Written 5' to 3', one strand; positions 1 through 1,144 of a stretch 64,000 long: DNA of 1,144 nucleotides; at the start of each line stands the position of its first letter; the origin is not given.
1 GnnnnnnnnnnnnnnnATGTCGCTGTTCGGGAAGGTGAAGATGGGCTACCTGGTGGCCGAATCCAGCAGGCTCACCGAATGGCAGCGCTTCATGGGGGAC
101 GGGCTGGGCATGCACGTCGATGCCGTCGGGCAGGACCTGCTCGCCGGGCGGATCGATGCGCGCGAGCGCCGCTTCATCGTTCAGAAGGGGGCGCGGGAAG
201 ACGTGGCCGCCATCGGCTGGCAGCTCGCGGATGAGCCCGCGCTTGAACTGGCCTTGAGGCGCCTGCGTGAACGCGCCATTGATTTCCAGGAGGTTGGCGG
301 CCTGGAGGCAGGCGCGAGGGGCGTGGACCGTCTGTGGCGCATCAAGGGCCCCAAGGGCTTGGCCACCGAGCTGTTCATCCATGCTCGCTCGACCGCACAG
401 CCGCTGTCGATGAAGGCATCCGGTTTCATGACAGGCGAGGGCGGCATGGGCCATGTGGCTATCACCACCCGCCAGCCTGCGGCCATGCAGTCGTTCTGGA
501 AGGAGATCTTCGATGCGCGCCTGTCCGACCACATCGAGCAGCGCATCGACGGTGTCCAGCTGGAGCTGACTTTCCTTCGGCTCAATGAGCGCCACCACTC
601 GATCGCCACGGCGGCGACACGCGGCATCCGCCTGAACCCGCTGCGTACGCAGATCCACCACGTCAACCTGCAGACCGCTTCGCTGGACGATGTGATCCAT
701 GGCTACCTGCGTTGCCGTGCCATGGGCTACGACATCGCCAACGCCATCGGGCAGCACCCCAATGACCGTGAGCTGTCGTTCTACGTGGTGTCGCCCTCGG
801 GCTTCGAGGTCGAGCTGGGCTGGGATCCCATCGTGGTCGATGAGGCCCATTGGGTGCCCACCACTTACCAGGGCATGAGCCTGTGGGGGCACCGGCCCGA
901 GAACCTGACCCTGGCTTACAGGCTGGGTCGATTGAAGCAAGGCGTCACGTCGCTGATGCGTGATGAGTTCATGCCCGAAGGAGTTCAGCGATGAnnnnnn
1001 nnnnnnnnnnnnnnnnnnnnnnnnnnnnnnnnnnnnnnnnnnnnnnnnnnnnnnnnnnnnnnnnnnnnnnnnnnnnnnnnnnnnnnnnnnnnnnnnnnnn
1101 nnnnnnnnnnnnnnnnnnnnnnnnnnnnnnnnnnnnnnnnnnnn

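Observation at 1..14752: tRNA-anchored aromatic catabolic cluster with duplicated hydroxylase/dioxygenase/amidohydrolase modules and no classical meta-cleavage hydrolase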

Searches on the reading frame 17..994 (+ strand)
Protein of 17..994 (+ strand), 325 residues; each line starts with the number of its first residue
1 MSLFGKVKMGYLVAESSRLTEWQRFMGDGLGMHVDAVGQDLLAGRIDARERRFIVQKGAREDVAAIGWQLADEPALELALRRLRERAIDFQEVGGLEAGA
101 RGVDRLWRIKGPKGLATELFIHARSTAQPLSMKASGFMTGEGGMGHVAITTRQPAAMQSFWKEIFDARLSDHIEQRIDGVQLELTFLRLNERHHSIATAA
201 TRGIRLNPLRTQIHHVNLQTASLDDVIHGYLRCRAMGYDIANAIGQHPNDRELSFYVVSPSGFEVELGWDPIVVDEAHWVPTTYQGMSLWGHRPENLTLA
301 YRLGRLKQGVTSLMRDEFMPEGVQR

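Call 10: search_protein_families(library=pfam, proteins=[window:17-991:+])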
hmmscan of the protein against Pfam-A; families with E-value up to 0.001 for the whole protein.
window:17-991:+ (325 aa): 2 families
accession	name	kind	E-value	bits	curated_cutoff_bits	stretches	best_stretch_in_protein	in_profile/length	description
PF00903.31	Glyoxalase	-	8e-13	49.3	20.6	1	144-267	2-121/121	Glyoxalase/Bleomycin resistance protein/Dioxygenase superfamily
PF22632.2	BphC_D1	-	1.6e-07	31.5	27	1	9-58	1-51/51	Dihydroxybiphenyl dioxygenase BphC D1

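Call 11: search_protein_families(library=ncbifam, proteins=[window:17-991:+])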
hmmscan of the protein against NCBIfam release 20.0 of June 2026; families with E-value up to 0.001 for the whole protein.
window:17-991:+ (325 aa): 4 families
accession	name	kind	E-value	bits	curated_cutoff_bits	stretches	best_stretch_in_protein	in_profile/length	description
TIGR03213.1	23dbph12diox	equivalog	8e-60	202.7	366.45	1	8-293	3-286/287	biphenyl-2,3-diol 1,2-dioxygenase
NF045631.1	exdiol_diox_HsaC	equivalog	1.2e-46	159.2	450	1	9-293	4-291/296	iron-dependent extradiol dioxygenase HsaC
TIGR03211.1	catechol_2_3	equivalog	3.2e-10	39.8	320.2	1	47-267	45-262/303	catechol 2,3-dioxygenase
TIGR02295.1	HpaD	equivalog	1.5e-06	27.7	321.4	1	10-293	6-288/298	3,4-dihydroxyphenylacetate 2,3-dioxygenase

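Call 13: find_encoding_contigs(protein=window:17-994:+, flank=10000, max_places=8)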
Protein window:17-994:+ (325 aa): no gene with exactly this product is on record in the collection.

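Call 19: search_solved_structures(query=window:17-991:+, max_evalue=0.001)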
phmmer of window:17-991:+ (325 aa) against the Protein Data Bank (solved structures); distinct sequences matched with E-value up to 0.001: 11.
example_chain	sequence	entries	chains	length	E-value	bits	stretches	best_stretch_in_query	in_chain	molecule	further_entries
23al_A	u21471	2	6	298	5.5e-41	143.8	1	9-293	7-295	Glyoxalase/bleomycin resistance protein/dioxygenase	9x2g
1han_A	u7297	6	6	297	4.7e-40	140.7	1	9-294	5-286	2,3-DIHYDROXYBIPHENYL 1,2-DIOXYGENASE | BIPHENYL-2,3-DIOL 1,2-DIOXYGENASE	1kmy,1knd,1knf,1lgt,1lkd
1dhy_A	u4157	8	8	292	4.3e-35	124.4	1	8-293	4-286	2,3-DIHYDROXYBIPHENYL 1,2-DIOXYGENASE | 2,3-DIHYDROXYBIPHENYL-1,2-DIOXYGENASE | 2,3-Dihydroxybiphenyl dioxygenase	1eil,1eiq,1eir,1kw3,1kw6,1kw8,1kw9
1kwb_B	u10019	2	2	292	9.9e-34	119.9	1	8-293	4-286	2,3-Dihydroxybiphenyl dioxygenase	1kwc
2zi8_A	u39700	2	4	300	4.2e-31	111.3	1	9-292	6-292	PROBABLE BIPHENYL-2,3-DIOL 1,2-DIOXYGENASE BPHC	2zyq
6l3w_A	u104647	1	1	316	5e-31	111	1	9-294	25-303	Extra-diol dioxygenase BphC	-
3vb0_A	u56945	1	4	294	4.6e-30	107.9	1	9-293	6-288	Glyoxalase/bleomycin resistance protein/dioxygenase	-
2ehz_A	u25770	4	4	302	2e-25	92.6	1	7-280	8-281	1,2-dihydroxynaphthalene dioxygenase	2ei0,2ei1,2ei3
2ei2_A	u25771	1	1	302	2e-25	92.6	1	7-280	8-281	1,2-dihydroxynaphthalene dioxygenase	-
2wl3_A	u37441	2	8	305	3.4e-25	91.9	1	8-279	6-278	CATECHOL 2,3-DIOXYGENASE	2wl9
3b59_A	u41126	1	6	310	0.00026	23.3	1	184-268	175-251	Glyoxalase/bleomycin resistance protein/dioxygenase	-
